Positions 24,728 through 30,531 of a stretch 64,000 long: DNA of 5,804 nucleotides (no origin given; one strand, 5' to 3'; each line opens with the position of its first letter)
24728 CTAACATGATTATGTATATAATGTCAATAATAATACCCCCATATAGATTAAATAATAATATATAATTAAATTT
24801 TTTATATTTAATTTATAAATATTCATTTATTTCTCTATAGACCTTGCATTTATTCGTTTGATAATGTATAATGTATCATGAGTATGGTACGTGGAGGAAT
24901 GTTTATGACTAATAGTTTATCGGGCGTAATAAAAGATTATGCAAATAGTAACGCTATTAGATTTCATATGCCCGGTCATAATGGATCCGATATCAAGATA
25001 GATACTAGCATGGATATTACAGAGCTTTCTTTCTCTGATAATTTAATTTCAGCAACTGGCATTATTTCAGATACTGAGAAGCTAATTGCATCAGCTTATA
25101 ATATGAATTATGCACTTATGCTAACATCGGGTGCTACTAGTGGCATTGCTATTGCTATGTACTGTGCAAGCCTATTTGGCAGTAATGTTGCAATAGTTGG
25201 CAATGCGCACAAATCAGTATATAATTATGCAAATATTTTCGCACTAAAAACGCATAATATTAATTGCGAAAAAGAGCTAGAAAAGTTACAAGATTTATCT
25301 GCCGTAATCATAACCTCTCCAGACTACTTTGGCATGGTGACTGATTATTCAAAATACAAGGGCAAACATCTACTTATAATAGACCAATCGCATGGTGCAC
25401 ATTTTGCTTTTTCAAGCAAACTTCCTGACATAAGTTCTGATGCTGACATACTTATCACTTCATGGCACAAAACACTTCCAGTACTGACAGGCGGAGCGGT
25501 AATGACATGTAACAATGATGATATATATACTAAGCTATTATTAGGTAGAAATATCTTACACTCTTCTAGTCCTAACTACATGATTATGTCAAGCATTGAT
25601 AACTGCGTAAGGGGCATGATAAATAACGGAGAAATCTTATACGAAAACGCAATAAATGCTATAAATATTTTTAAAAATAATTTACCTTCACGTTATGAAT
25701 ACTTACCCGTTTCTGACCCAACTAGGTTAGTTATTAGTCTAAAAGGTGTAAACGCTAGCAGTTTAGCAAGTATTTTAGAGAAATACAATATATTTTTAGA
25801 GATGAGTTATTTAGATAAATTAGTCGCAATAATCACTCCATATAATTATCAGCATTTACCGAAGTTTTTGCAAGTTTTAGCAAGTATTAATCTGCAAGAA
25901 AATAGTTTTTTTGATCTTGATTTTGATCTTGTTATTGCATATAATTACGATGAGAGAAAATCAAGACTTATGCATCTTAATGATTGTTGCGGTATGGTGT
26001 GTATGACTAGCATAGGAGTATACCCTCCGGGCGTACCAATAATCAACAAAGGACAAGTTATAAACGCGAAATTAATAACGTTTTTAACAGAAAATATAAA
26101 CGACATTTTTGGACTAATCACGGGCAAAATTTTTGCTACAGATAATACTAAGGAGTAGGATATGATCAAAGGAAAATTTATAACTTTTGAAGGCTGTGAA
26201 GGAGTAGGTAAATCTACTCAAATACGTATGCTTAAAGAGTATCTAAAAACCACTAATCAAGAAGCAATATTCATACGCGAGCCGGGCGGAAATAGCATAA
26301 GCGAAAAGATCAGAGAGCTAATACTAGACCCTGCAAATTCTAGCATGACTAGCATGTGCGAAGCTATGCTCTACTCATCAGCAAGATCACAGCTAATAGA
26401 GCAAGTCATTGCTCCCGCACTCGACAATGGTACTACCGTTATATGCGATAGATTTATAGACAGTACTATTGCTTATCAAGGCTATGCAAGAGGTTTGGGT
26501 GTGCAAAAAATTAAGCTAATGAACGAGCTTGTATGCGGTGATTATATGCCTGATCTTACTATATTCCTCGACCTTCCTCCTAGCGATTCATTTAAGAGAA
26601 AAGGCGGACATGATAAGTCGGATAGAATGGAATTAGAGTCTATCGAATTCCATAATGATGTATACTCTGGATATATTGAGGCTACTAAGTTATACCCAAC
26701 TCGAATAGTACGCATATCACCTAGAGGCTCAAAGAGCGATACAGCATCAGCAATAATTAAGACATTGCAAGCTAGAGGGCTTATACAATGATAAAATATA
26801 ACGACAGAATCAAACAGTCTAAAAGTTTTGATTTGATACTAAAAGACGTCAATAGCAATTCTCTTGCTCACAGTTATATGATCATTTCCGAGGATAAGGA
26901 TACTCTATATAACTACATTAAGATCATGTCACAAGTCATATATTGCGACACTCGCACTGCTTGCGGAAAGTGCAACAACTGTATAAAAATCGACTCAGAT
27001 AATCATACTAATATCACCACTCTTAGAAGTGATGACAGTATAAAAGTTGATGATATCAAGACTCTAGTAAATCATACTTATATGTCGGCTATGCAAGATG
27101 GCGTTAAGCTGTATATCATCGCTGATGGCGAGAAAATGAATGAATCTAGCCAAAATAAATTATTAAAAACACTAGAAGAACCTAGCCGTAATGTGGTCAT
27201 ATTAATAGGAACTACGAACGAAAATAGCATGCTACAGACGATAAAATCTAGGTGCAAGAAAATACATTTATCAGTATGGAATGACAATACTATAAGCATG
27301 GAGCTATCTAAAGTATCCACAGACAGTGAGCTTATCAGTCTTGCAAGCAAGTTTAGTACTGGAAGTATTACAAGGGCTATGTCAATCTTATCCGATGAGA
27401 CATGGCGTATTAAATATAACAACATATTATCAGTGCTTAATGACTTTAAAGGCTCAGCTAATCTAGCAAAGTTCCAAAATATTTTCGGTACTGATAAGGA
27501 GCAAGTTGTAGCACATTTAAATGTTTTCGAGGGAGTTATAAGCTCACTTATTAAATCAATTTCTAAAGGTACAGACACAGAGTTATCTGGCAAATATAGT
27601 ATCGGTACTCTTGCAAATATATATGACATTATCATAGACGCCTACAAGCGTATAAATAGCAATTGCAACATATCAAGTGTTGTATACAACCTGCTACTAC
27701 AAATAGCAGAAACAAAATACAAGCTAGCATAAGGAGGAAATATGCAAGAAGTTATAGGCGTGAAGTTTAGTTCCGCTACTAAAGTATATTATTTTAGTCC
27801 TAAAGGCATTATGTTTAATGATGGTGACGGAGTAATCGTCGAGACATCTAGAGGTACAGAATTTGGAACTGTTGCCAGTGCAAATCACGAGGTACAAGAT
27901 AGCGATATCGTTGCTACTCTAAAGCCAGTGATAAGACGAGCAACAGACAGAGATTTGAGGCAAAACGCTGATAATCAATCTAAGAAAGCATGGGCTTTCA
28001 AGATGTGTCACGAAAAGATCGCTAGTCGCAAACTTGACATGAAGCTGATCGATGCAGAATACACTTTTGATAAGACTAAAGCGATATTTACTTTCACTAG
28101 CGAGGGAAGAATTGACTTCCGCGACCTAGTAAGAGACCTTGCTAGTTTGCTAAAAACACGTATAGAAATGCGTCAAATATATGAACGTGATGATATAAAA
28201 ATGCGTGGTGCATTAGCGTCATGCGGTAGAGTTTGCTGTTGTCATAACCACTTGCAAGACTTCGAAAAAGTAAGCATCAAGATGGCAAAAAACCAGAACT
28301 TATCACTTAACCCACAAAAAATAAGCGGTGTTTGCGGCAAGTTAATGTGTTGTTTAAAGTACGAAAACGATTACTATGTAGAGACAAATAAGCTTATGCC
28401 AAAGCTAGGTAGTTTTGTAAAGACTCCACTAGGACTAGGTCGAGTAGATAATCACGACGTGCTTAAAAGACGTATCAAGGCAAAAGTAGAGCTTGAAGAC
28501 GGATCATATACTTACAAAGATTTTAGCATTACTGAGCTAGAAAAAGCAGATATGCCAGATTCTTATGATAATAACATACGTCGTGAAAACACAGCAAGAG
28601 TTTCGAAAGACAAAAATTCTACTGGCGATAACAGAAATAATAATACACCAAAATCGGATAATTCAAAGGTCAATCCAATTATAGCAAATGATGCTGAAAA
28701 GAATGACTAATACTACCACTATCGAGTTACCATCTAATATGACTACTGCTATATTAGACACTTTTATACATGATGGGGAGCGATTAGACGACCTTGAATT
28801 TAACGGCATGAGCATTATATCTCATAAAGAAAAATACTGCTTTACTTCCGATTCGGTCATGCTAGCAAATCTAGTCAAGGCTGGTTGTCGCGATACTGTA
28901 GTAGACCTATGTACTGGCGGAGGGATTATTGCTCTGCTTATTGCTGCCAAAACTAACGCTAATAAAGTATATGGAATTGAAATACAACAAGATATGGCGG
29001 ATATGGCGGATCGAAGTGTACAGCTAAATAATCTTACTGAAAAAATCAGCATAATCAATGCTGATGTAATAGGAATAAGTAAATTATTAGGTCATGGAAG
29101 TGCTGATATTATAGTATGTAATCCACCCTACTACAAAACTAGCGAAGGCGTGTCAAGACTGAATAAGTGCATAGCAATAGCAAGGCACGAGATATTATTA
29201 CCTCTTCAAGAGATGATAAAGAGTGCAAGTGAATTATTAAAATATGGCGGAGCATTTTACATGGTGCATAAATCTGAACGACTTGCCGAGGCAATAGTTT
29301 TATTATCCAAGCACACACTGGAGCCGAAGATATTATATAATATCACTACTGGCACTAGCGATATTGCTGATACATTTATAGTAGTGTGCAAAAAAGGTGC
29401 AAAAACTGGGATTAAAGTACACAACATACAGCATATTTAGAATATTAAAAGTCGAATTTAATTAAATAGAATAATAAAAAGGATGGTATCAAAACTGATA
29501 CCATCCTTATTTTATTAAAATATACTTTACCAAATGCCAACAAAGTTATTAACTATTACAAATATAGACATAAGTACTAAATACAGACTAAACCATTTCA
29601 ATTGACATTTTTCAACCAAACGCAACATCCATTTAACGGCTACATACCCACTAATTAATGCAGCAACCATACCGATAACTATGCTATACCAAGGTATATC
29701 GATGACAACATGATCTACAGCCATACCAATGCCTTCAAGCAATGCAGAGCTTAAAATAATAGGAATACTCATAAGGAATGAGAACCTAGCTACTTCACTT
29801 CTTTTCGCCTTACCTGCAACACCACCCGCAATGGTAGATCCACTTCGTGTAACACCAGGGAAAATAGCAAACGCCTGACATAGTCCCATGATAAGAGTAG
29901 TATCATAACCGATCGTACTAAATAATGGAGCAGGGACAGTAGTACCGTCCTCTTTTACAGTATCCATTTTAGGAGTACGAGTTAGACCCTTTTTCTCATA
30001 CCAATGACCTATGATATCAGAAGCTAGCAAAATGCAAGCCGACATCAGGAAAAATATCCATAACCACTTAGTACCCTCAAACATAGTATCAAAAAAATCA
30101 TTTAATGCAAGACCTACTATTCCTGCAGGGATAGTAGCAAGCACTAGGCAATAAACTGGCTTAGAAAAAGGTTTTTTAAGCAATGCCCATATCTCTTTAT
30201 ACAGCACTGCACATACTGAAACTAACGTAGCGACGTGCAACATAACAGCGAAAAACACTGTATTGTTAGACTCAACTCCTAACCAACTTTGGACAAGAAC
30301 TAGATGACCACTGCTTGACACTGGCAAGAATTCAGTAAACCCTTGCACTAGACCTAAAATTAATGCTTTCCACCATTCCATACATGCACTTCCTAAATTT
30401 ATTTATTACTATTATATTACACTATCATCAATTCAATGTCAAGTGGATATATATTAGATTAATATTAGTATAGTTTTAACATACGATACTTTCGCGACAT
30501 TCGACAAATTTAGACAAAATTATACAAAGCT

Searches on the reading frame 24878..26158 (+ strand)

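Call 77: search_protein_families(library=pfam, proteins=[window:24878-26158:+], max_evalue=0.000001)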
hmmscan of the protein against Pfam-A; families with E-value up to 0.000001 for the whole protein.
window:24878-26158:+ (426 aa): 1 family
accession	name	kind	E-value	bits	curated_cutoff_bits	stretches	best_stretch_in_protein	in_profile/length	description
PF01276.26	OKR_DC_1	-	1.6e-17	63.9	27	1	18-116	7-121/417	Orn/Lys/Arg decarboxylase, major domain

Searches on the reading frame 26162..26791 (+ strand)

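Call 77: search_protein_families(library=pfam, proteins=[window:26162-26791:+], max_evalue=0.000001)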
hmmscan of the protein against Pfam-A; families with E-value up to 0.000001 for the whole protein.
window:26162-26791:+ (209 aa): 1 family
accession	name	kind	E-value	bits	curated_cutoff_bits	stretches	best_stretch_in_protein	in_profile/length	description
PF02223.23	Thymidylate_kin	-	6.6e-47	160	27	1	9-194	1-181/185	Thymidylate kinase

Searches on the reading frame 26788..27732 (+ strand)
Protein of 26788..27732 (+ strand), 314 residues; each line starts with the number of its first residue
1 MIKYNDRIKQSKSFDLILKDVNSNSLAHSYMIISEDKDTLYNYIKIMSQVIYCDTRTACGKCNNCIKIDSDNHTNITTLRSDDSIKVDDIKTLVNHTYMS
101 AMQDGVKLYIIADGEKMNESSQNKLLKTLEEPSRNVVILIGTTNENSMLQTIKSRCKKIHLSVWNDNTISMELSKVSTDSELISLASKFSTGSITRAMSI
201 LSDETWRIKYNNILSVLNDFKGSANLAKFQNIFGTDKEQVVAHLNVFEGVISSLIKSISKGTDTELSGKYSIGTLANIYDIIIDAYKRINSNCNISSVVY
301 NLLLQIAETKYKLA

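Call 77: search_protein_families(library=pfam, proteins=[window:26788-27732:+], max_evalue=0.000001)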
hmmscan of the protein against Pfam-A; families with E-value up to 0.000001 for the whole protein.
window:26788-27732:+ (314 aa): 1 family
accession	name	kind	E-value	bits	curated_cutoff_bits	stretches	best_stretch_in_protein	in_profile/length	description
PF13177.12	DNA_pol3_delta2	-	1.2e-38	133.1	27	1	10-162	2-158/161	DNA polymerase III, delta subunit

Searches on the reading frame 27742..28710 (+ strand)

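Call 77: search_protein_families(library=pfam, proteins=[window:27742-28710:+], max_evalue=0.000001)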
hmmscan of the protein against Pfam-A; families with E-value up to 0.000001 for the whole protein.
window:27742-28710:+ (322 aa): 1 family
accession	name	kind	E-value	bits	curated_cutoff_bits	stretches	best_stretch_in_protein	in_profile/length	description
PF04468.17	PSP1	-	9.3e-34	116.1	27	1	61-146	1-86/86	PSP1 C-terminal conserved region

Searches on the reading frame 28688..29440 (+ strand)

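Call 77: search_protein_families(library=pfam, proteins=[window:28688-29440:+], max_evalue=0.000001)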
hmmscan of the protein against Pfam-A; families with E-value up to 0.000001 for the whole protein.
window:28688-29440:+ (250 aa): 5 families
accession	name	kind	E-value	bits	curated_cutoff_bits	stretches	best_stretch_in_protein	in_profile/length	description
PF05175.20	MTS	-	3.7e-13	49.9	23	1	57-202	22-148/170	Methyltransferase small domain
PF02475.24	TRM5-TYW2_MTfase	-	7.6e-09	36.2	28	1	59-148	30-114/164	TRM5/TYW2 methyltransferase domain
PF13649.12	Methyltransf_25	-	1.9e-07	32.1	27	1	71-145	1-72/97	Methyltransferase domain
PF01170.24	UPF0020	-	6e-07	29.8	22.3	0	87-154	72-137/197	RMKL-like, methyltransferase domain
PF06325.19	PrmA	-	6.4e-07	29.6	22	1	59-145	155-233/296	Ribosomal protein L11 methyltransferase (PrmA)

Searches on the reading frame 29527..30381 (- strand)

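Call 78: search_protein_families(library=pfam, proteins=[window:29527-30381:-], max_evalue=0.000001)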
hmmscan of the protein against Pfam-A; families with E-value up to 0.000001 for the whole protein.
window:29527-30381:- (284 aa): 1 family
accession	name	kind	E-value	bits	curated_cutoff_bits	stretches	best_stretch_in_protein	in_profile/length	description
PF02673.24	BacA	-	2.2e-63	214.8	33.4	1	6-273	1-256/257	Bacitracin resistance protein BacA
